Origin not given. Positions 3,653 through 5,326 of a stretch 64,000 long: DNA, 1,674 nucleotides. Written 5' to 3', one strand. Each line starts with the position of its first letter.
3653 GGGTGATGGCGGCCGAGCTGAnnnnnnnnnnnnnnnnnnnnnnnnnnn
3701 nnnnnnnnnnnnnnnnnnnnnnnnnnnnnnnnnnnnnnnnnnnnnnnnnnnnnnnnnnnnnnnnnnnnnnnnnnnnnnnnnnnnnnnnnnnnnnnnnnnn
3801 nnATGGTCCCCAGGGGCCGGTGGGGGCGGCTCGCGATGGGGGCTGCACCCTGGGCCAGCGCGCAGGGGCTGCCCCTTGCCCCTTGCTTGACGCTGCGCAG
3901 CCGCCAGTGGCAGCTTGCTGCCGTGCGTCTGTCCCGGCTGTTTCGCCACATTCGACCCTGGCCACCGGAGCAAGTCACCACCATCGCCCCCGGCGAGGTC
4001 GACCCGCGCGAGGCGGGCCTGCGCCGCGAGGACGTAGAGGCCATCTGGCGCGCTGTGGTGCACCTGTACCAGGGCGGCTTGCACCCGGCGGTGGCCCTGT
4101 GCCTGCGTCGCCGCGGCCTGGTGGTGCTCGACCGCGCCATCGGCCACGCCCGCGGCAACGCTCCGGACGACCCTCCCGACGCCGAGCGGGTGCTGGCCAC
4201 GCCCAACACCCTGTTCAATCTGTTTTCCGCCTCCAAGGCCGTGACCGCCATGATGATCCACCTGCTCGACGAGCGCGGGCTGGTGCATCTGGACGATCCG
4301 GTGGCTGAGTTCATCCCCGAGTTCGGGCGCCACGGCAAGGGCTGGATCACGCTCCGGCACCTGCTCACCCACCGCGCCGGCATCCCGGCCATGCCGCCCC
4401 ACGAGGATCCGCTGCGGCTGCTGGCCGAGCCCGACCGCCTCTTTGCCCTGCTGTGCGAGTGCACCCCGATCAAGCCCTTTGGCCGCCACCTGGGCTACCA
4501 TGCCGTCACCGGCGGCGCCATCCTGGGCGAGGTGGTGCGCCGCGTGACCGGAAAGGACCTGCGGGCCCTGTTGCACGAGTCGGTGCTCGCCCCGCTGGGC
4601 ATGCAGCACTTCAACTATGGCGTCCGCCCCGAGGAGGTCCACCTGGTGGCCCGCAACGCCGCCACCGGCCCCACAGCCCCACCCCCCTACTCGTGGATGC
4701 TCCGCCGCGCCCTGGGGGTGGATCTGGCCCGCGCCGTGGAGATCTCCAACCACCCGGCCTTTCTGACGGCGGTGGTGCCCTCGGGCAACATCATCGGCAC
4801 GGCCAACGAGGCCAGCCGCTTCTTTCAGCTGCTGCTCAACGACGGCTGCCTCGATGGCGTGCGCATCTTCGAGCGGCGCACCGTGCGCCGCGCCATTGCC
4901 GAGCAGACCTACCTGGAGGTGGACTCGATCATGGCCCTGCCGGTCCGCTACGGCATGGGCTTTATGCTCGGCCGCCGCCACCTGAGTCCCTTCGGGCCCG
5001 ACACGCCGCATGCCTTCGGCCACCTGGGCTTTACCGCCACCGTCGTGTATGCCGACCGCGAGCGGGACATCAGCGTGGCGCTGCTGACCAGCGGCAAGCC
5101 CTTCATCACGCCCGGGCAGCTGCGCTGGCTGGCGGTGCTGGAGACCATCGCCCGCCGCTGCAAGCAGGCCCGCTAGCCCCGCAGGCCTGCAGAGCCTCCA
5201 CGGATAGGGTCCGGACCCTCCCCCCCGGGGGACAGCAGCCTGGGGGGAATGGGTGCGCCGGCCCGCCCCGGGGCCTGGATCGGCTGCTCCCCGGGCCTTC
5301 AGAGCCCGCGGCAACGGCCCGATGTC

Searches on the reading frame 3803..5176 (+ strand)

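Call 8: search_protein_families(library=pfam, proteins=[window:3803-5176:+], max_evalue=0.01)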
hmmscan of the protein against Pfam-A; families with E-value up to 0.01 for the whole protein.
window:3803-5176:+ (457 aa): 1 family
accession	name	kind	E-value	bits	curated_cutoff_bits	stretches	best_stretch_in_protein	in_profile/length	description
PF00144.29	Beta-lactamase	-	5.2e-63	213.6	27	1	94-447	14-326/329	Beta-lactamase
